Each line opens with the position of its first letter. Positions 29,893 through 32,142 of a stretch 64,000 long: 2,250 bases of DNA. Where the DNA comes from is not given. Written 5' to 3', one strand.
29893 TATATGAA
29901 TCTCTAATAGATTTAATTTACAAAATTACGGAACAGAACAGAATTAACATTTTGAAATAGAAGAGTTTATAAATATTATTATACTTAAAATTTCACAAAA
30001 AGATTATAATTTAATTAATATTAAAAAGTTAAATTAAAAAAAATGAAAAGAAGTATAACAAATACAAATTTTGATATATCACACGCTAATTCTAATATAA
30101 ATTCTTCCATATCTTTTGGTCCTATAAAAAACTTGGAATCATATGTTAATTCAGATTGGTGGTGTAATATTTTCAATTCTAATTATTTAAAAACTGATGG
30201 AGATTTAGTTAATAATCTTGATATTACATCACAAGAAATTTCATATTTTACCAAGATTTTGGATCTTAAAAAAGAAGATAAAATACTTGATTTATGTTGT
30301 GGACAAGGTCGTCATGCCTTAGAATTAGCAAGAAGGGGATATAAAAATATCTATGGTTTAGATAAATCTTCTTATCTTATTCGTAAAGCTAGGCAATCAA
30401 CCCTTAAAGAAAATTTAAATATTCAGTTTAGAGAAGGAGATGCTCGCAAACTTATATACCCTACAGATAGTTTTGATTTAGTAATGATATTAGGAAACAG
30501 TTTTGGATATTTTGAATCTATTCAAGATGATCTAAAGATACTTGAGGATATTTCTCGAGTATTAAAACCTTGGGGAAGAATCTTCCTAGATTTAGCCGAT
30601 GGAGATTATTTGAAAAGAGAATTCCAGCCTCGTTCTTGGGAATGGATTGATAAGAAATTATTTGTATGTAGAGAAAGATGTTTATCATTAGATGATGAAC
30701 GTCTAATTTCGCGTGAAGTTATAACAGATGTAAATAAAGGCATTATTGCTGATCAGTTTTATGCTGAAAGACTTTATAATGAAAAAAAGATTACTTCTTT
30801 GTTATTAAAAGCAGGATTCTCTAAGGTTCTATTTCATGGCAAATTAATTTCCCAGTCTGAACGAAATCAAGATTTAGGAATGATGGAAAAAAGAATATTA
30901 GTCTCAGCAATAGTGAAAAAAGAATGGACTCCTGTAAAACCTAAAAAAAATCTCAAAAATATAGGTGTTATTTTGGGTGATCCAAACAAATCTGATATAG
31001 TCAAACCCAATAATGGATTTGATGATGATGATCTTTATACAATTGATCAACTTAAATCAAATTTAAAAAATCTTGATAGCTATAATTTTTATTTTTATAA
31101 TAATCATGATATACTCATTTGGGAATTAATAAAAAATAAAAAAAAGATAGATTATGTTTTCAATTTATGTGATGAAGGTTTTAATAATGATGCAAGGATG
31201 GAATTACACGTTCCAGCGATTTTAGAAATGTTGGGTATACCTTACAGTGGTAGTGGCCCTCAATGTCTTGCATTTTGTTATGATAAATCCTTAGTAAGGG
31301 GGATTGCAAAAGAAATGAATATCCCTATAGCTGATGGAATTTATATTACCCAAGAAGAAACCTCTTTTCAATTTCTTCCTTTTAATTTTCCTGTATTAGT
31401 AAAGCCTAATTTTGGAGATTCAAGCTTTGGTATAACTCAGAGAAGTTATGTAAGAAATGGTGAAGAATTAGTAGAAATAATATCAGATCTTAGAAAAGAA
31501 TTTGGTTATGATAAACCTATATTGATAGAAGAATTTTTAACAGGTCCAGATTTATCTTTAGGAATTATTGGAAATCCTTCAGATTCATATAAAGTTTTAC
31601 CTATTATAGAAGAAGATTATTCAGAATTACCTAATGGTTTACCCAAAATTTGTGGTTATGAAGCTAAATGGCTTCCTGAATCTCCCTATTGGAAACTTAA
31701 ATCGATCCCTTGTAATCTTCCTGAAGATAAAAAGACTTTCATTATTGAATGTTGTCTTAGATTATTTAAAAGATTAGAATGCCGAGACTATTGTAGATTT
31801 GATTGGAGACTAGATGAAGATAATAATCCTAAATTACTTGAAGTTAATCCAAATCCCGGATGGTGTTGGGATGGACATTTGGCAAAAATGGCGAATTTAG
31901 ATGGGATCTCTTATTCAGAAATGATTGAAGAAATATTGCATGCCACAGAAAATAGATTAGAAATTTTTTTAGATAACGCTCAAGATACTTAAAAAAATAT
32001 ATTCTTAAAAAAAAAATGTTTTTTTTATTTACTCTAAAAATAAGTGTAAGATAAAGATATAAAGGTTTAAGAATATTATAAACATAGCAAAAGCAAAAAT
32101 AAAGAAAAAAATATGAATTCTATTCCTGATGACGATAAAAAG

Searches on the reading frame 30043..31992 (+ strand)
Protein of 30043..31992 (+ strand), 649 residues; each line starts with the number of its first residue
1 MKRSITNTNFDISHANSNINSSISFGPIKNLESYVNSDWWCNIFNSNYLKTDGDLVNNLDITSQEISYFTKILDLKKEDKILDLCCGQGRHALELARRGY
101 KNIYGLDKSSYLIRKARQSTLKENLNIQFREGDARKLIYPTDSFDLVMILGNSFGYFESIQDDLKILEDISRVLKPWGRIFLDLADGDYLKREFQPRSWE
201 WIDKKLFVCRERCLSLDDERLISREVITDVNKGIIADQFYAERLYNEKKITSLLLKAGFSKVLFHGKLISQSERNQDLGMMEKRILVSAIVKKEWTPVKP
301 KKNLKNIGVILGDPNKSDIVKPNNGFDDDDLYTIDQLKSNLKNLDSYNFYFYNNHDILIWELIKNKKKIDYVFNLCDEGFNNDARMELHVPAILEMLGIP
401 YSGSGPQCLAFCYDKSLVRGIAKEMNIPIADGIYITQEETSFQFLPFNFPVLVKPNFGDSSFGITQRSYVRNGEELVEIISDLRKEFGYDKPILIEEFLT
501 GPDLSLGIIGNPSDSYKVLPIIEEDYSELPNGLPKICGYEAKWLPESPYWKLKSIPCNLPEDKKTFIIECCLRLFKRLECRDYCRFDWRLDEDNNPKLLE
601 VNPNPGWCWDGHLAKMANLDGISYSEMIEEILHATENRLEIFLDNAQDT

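Call 49: search_protein_families(library=pfam, proteins=[window:30043-31992:+], max_evalue=0.001)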
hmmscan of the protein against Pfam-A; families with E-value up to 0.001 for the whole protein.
window:30043-31992:+ (649 aa): 10 families
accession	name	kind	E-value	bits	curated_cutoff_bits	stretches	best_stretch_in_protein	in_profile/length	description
PF07478.18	Dala_Dala_lig_C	-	1.6e-26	93.6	24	1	446-632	34-203/204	D-ala D-ala ligase C-terminus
PF13649.12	Methyltransf_25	-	4.6e-20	72.6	27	1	81-178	1-97/97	Methyltransferase domain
PF08241.18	Methyltransf_11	-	5.7e-17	62.6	21.2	1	82-181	1-94/95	Methyltransferase domain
PF13847.12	Methyltransf_31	-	7.5e-17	61.8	27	1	76-186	2-113/145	Methyltransferase domain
PF13489.12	Methyltransf_23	-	9.6e-12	45.4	27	1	73-201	17-134/164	Methyltransferase domain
PF01209.24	Ubie_methyltran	-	3.8e-11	43.2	20.1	1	69-181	39-150/233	ubiE/COQ5 methyltransferase family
PF08242.18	Methyltransf_12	-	1.9e-07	32.1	30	1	82-179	1-97/98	Methyltransferase domain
PF03848.20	TehB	-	1.8e-05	24.7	20.4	1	74-133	27-86/193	Tellurite resistance protein TehB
PF15632.11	ATPgrasp_Ter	-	5.5e-05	23.4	29.1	0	564-604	46-85/131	ATP-grasp in the biosynthetic pathway with Ter operon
PF05175.20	MTS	-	0.00016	21.8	23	1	70-148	24-103/170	Methyltransferase small domain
